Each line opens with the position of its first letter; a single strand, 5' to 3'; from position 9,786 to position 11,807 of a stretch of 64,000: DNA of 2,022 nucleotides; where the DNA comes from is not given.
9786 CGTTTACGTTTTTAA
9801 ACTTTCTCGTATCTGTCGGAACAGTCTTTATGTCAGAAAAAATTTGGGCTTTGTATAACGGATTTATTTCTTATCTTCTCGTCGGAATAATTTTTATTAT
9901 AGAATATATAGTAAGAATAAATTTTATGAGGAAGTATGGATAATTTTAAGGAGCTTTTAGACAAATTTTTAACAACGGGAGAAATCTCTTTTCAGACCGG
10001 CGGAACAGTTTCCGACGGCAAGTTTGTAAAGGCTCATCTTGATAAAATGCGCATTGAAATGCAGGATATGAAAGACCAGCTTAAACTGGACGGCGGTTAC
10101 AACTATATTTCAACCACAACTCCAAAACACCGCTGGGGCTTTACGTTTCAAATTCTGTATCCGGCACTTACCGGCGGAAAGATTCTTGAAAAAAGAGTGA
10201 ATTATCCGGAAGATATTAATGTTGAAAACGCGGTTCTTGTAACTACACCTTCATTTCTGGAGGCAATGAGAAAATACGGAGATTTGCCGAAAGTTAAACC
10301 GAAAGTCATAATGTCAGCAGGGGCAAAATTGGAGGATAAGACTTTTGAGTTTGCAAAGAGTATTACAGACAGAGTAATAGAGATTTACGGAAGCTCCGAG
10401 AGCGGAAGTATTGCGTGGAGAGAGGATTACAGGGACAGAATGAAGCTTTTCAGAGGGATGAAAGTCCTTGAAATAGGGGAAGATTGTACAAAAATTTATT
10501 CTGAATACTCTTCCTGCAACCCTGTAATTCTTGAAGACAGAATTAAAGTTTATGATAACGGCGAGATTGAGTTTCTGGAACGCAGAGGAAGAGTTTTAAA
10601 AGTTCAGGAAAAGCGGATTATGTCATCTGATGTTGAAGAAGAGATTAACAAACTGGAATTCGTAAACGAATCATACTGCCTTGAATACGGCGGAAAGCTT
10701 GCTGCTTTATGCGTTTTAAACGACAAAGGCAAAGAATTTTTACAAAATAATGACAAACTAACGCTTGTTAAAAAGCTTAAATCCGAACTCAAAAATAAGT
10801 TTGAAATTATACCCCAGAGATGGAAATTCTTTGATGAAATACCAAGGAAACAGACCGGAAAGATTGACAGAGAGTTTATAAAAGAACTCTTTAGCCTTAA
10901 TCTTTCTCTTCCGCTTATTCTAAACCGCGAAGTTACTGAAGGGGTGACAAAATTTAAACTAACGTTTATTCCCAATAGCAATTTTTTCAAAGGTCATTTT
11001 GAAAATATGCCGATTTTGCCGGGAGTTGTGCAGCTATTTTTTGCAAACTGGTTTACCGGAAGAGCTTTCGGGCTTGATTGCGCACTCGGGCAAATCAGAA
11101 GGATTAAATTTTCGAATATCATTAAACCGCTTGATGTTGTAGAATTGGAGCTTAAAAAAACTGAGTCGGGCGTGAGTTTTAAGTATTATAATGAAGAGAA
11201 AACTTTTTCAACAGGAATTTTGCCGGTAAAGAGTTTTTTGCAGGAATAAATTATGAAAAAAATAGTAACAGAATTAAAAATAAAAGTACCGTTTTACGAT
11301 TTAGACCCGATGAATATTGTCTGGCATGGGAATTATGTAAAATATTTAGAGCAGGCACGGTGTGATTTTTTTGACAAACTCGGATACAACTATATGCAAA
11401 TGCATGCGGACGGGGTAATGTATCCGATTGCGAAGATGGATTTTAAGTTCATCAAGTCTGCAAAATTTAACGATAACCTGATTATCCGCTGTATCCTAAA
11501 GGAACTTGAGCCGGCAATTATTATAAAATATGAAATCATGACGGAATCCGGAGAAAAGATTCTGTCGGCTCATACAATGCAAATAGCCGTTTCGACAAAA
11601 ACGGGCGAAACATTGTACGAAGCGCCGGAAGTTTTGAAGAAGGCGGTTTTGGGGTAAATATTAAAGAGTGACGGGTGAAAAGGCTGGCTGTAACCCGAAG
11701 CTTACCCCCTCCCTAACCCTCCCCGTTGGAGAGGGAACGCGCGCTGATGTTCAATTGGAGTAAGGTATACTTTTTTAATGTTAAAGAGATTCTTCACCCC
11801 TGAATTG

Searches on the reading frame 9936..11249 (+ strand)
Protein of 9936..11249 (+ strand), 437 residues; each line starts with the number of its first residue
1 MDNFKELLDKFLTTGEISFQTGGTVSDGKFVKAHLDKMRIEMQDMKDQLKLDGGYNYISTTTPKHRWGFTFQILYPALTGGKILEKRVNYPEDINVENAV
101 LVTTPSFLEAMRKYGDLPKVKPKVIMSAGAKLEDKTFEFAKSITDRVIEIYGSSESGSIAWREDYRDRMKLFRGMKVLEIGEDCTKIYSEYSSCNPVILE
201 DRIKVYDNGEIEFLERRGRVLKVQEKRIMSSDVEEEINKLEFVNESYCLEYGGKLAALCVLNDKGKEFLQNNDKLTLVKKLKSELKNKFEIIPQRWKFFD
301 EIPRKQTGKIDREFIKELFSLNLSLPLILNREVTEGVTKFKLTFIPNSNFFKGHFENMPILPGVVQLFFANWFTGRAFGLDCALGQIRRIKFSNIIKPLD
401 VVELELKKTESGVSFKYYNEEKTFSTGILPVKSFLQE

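Call 9: search_protein_families(library=pfam, proteins=[window:9936-11249:+], max_evalue=1)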
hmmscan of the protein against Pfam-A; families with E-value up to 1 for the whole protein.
window:9936-11249:+ (437 aa): 4 families
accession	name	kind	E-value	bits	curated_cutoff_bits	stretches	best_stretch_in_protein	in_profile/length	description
PF00501.34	AMP-binding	-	1.6e-07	30.9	29.9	1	21-162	170-330/384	AMP-binding enzyme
PF22818.2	ApeI-like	-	2.3e-06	28.3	28.5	1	341-417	19-97/119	ApeI dehydratase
PF07977.19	FabA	-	6.1e-05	23.1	23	1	343-408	32-112/138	FabA-like domain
PF13193.12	AMP-binding_C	-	0.18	13.2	24.5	1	233-309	2-76/76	AMP-binding enzyme C-terminal domain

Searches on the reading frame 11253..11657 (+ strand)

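Call 9: search_protein_families(library=pfam, proteins=[window:11253-11657:+], max_evalue=1)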
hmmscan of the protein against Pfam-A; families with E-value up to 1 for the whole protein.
window:11253-11657:+ (134 aa): 6 families
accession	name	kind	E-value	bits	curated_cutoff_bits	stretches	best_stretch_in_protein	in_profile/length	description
PF13279.12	4HBT_2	-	2e-11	44.8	25.5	1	12-131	1-121/122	Thioesterase-like superfamily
PF03061.28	4HBT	-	6.6e-06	26.8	20.6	1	20-88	1-62/79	Thioesterase superfamily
PF20791.3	Acyl-ACP_TE_C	-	0.00034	21.2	21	1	6-108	8-97/101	Acyl-ACP thioesterase C-terminal domain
PF01643.23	Acyl-ACP_TE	-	0.00046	20.4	23.7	1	6-118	4-118/131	Acyl-ACP thioesterase N-terminal domain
PF09642.15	YonK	-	0.014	16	25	1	103-130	14-41/60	YonK protein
PF18039.7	UBA_6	-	0.11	13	23.5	1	34-50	2-18/42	UBA-like domain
